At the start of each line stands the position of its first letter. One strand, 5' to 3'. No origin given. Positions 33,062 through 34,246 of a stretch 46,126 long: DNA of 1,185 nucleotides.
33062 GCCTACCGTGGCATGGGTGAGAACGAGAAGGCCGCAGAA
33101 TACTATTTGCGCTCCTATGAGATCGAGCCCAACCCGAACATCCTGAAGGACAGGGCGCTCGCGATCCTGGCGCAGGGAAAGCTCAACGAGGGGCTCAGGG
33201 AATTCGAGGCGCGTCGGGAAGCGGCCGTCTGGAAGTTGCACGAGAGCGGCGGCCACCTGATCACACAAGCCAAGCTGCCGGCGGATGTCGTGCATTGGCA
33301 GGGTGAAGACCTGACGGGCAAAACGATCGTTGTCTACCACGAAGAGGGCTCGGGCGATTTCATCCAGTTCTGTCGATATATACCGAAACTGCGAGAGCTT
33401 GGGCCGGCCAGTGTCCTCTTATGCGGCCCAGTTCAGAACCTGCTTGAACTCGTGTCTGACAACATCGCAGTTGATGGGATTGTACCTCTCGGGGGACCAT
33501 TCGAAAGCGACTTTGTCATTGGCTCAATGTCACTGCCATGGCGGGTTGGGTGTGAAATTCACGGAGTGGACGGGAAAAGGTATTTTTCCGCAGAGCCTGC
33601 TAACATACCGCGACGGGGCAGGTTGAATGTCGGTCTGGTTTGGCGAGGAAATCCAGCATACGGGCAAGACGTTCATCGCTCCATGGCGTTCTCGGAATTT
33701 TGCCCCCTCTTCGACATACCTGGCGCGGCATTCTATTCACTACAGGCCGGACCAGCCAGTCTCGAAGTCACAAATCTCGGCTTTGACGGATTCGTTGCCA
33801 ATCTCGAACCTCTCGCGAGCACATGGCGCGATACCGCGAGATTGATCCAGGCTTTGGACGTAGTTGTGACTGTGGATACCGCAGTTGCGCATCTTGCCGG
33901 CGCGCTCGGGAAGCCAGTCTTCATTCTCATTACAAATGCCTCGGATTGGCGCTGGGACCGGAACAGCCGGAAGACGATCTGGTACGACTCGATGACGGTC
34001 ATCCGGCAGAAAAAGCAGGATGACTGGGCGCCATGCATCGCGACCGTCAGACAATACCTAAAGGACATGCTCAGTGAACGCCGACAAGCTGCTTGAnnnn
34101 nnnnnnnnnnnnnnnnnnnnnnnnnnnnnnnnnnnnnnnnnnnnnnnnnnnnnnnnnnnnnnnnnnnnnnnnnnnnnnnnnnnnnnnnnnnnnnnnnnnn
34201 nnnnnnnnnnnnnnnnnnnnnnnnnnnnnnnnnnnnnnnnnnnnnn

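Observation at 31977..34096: FkbM methyltransferase plus TPR/GT9-like glycosyltransferase between portal and scaffold genes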

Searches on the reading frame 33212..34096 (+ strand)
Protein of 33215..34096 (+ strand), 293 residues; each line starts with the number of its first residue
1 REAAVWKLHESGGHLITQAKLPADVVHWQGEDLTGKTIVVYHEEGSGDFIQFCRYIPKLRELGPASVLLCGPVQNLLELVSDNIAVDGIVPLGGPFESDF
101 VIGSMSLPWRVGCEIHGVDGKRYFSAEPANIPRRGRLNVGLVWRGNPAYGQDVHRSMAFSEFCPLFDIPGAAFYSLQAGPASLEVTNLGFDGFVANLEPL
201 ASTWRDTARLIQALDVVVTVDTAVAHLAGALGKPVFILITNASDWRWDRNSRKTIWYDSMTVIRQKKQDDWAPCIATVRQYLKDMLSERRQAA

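Call 24: search_protein_families(library=ncbifam, proteins=[window:33215-34096:+], max_evalue=1)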
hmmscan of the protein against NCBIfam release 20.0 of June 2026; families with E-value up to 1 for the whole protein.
window:33215-34096:+ (293 aa): 4 families
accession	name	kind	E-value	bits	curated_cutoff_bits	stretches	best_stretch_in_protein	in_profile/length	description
TIGR02193.1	heptsyl_trn_I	equivalog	1e-05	24.9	185.3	1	205-249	247-291/320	lipopolysaccharide heptosyltransferase I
NF007742.0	PRK10422.1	equivalog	0.0016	17.3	467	1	204-270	253-321/352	lipopolysaccharide core heptosyltransferase RfaQ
TIGR02201.1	heptsyl_trn_III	equivalog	0.006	15.7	170.2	1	203-269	250-318/344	putative lipopolysaccharide heptosyltransferase III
NF008204.0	PRK10964.1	equivalog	0.014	14.5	437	1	205-239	245-279/322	lipopolysaccharide heptosyltransferase RfaC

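Call 25: search_protein_families(library=pfam, proteins=[window:33215-34096:+], max_evalue=10)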
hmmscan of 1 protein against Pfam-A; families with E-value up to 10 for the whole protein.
window:33215-34096:+ (293 aa): 1 family
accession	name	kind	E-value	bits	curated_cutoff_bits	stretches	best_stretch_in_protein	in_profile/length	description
PF01075.23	Glyco_transf_9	-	2.1e-06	27.7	22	1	207-248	177-218/247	Glycosyltransferase family 9 (heptosyltransferase)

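Call 33: search_solved_structures(query=A2, max_evalue=10, show_alignments=3)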
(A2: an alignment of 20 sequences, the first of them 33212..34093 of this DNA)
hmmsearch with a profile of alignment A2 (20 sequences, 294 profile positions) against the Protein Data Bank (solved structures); distinct sequences matched with E-value up to 10: 5.
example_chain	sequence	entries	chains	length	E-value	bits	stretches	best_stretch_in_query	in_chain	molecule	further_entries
2gt1_A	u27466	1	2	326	0.3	13.2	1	206-238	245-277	Lipopolysaccharide heptosyltransferase-1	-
6dfe_A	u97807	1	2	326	0.3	13.2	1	206-238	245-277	ADP-heptose--LPS heptosyltransferase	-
2h1f_A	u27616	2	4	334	0.31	13.2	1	206-238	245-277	Lipopolysaccharide heptosyltransferase-1 | Lipopolysaccharide heptosyltransferase 1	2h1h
1w26_A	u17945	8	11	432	0.63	12.2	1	147-222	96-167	TRIGGER FACTOR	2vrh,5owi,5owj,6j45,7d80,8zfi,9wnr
2mlx_A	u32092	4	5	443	0.66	12.1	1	147-222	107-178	Trigger factor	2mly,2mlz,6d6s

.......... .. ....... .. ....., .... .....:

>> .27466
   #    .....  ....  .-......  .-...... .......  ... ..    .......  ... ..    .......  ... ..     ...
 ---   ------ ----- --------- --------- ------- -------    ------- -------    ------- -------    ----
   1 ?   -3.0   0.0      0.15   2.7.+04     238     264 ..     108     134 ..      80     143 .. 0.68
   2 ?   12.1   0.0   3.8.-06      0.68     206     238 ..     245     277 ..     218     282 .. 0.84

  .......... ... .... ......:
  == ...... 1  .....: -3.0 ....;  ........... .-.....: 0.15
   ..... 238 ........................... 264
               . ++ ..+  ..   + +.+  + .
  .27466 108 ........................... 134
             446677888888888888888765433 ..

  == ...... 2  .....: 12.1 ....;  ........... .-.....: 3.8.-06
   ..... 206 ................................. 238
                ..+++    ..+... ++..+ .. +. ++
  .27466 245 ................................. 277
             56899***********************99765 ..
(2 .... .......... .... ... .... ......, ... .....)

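Call 36: predict_structure(alignment_id=A2)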
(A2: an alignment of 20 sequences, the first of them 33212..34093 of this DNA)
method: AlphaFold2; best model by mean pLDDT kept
length: 294 residues; sequences in the alignment: 20
mean_pLDDT: 85.8   pTM: 0.86
mean pLDDT of the five models: 85.8, 85.7, 84.6, 82.8, 79.7
residues with pLDDT >= 90: 154; 70-90: 96; 50-70: 37; < 50: 7
segments of 3 or more residues with pLDDT < 50: 15-18
pLDDT, mean of each block of 10 residues (from residue 1): 57 53 78 95 85 93 96 91 96 86 88 81 96 92 79 73 93 88 76 85 93 97 93 96 75 91 91 96 89 51
secondary structure, 60 per line:
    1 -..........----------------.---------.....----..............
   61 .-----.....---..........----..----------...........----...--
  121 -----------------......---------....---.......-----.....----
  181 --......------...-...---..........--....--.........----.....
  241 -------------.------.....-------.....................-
elements in order: H2-11 E38-42 H47-61 E67-71 H75-84 E101-104 H105-111 E138-143 H153-156 H160-166 E172-176 H183-188 E195-197 H205-214 E217-220 H223-231 E236-240 E261-265 H273-293

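Call 38: fold_search(model_id=the predicted structure, library=pdb)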
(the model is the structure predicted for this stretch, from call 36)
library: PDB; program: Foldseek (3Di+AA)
matches with E <= 10: 1489; with E <= 0.001: 38
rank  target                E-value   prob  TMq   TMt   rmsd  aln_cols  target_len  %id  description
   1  3tov_A                1.5e-07  1.00  0.50  0.43   8.5       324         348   15  The crystal structure of the glycosyl transferase family 9 from Veillonella parvula DSM 2008 (released 2011-09-21)
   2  3tov_B                1.1e-06  1.00  0.57  0.50   6.7       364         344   11  The crystal structure of the glycosyl transferase family 9 from Veillonella parvula DSM 2008 (released 2011-09-21)
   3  1psw                  3.9e-06  1.00  0.57  0.51  10.6       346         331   14  Structure of E. coli ADP-heptose lps heptosyltransferase II (released 2003-07-08)
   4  6dfe_B                1.3e-05  1.00  0.58  0.53   6.3       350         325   13  The structure of a ternary complex of E. coli WaaC (released 2018-09-05)
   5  2gt1_A                1.7e-05  1.00  0.58  0.53   5.5       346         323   13  E. coli heptosyltransferase WaaC. (released 2007-05-01)
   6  2h1h_A                3.0e-05  1.00  0.53  0.49   6.9       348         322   12  E. coli heptosyltransferase WaaC with ADP-2-deoxy-2-fluoro heptose (released 2007-05-22)
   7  2h1h_B                6.5e-05  1.00  0.56  0.53   5.8       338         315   13  E. coli heptosyltransferase WaaC with ADP-2-deoxy-2-fluoro heptose (released 2007-05-22)
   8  1v4v_B                6.5e-05  1.00  0.44  0.36  11.6       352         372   14  Crystal Structure Of UDP-N-Acetylglucosamine 2-Epimerase From Thermus Thermophilus HB8 (released 2003-12-02)
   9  1v4v_A                8.2e-05  1.00  0.42  0.35  11.7       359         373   14  Crystal Structure Of UDP-N-Acetylglucosamine 2-Epimerase From Thermus Thermophilus HB8 (released 2003-12-02)
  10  4rap_D                1.1e-04  1.00  0.55  0.44   7.9       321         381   12  Crystal structure of bacterial iron-containing dodecameric glycosyltransferase TibC from enterotoxigenic E.coli H10407 (released 2014-10-29)
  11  4rb4_A                1.2e-04  1.00  0.55  0.44   7.8       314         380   11  Crystal structure of dodecameric iron-containing heptosyltransferase TibC in complex with ADP-D-beta-D-heptose at 3.9  (released 2014-11-05)
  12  9grx_1                1.4e-04  1.00  0.49  0.37   7.8       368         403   12  NDH-PSI-LHCI supercomplex from S. oleracea (released 2025-02-12)
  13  4rap_A                1.6e-04  1.00  0.53  0.42   7.9       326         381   11  Crystal structure of bacterial iron-containing dodecameric glycosyltransferase TibC from enterotoxigenic E.coli H10407 (released 2014-10-29)
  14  2gt1_B                1.8e-04  1.00  0.52  0.51   8.9       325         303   14  E. coli heptosyltransferase WaaC. (released 2007-05-01)
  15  2h1f_A                2.3e-04  1.00  0.56  0.52   5.8       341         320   13  E. coli heptosyltransferase WaaC with ADP (released 2007-05-22)
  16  4rb4_D                2.3e-04  1.00  0.55  0.44   7.9       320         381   11  Crystal structure of dodecameric iron-containing heptosyltransferase TibC in complex with ADP-D-beta-D-heptose at 3.9  (released 2014-11-05)
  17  4rb4_L                2.7e-04  1.00  0.48  0.39   9.1       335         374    9  Crystal structure of dodecameric iron-containing heptosyltransferase TibC in complex with ADP-D-beta-D-heptose at 3.9  (released 2014-11-05)
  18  4rap_B                3.0e-04  1.00  0.54  0.43   8.0       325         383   12  Crystal structure of bacterial iron-containing dodecameric glycosyltransferase TibC from enterotoxigenic E.coli H10407 (released 2014-10-29)
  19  4rb4_B                3.0e-04  1.00  0.54  0.43   7.9       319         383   10  Crystal structure of dodecameric iron-containing heptosyltransferase TibC in complex with ADP-D-beta-D-heptose at 3.9  (released 2014-11-05)
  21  4rap_H                3.8e-04  1.00  0.52  0.42   8.1       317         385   12  Crystal structure of bacterial iron-containing dodecameric glycosyltransferase TibC from enterotoxigenic E.coli H10407 (released 2014-10-29)
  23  4rb4_E                4.2e-04  1.00  0.54  0.42   5.0       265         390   10  Crystal structure of dodecameric iron-containing heptosyltransferase TibC in complex with ADP-D-beta-D-heptose at 3.9  (released 2014-11-05)
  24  4rb4_K                4.5e-04  1.00  0.55  0.43   7.9       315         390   10  Crystal structure of dodecameric iron-containing heptosyltransferase TibC in complex with ADP-D-beta-D-heptose at 3.9  (released 2014-11-05)
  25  4rap_J                5.0e-04  1.00  0.52  0.42   8.1       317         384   11  Crystal structure of bacterial iron-containing dodecameric glycosyltransferase TibC from enterotoxigenic E.coli H10407 (released 2014-10-29)
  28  4rap_G                6.3e-04  1.00  0.52  0.41   8.0       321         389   12  Crystal structure of bacterial iron-containing dodecameric glycosyltransferase TibC from enterotoxigenic E.coli H10407 (released 2014-10-29)
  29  4rap_C                6.3e-04  1.00  0.51  0.41   8.1       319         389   11  Crystal structure of bacterial iron-containing dodecameric glycosyltransferase TibC from enterotoxigenic E.coli H10407 (released 2014-10-29)
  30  4rb4_H                6.6e-04  1.00  0.56  0.44   8.0       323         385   12  Crystal structure of dodecameric iron-containing heptosyltransferase TibC in complex with ADP-D-beta-D-heptose at 3.9  (released 2014-11-05)
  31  4rb4_C                7.0e-04  1.00  0.54  0.42   7.9       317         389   11  Crystal structure of dodecameric iron-containing heptosyltransferase TibC in complex with ADP-D-beta-D-heptose at 3.9  (released 2014-11-05)
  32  4rb4_F                7.4e-04  1.00  0.54  0.43   7.8       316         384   11  Crystal structure of dodecameric iron-containing heptosyltransferase TibC in complex with ADP-D-beta-D-heptose at 3.9  (released 2014-11-05)
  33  4rap_F                7.4e-04  1.00  0.51  0.41   8.1       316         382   11  Crystal structure of bacterial iron-containing dodecameric glycosyltransferase TibC from enterotoxigenic E.coli H10407 (released 2014-10-29)
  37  4rap_L                9.3e-04  1.00  0.46  0.38   9.8       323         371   13  Crystal structure of bacterial iron-containing dodecameric glycosyltransferase TibC from enterotoxigenic E.coli H10407 (released 2014-10-29)
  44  4rap_E                1.4e-03  1.00  0.52  0.41   8.1       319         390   11  Crystal structure of bacterial iron-containing dodecameric glycosyltransferase TibC from enterotoxigenic E.coli H10407 (released 2014-10-29)
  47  4rb4_G                1.7e-03  1.00  0.50  0.39   4.9       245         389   11  Crystal structure of dodecameric iron-containing heptosyltransferase TibC in complex with ADP-D-beta-D-heptose at 3.9  (released 2014-11-05)
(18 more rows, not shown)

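Call 50: search_protein_representatives(alignment_id=A2)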
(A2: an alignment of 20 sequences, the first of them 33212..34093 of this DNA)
Query: 20 sequences, 294 profile positions. Proteins with E-value up to 0.001 (for the whole library): 38638; up to 1e-10: 31917; up to 1e-30: 17289. The best 150 are listed.
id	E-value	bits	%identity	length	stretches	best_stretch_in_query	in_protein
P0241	6.0e-273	918.3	-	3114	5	28-289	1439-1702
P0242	2.2e-259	873.7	-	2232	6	28-293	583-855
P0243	6.1e-254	855.9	-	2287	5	24-288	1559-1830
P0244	4.5e-250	843.2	-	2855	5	12-283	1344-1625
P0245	2.3e-239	808.1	-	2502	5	25-289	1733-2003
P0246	3.4e-237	800.9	-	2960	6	6-290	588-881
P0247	2.9e-236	797.9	-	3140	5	25-286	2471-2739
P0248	8.0e-225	760.3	-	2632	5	27-277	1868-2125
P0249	3.4e-214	725.4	-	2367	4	26-286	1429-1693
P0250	3.0e-213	722.3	-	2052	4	16-288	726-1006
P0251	9.8e-197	668.1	-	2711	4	28-289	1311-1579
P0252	2.4e-192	653.7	-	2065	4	28-291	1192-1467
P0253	1.1e-191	651.6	-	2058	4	25-287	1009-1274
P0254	4.1e-191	649.7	-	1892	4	28-288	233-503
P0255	1.5e-190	647.8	-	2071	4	19-285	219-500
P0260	2.9e-174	594.3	-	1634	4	28-285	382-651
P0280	1.0e-150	517.0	-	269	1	26-294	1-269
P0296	3.9e-144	495.4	-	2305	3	24-293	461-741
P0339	6.0e-132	455.4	-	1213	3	30-285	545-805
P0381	7.5e-114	396.0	-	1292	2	20-290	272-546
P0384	6.3e-111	386.5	-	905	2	27-284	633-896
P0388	5.8e-110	383.3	-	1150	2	27-287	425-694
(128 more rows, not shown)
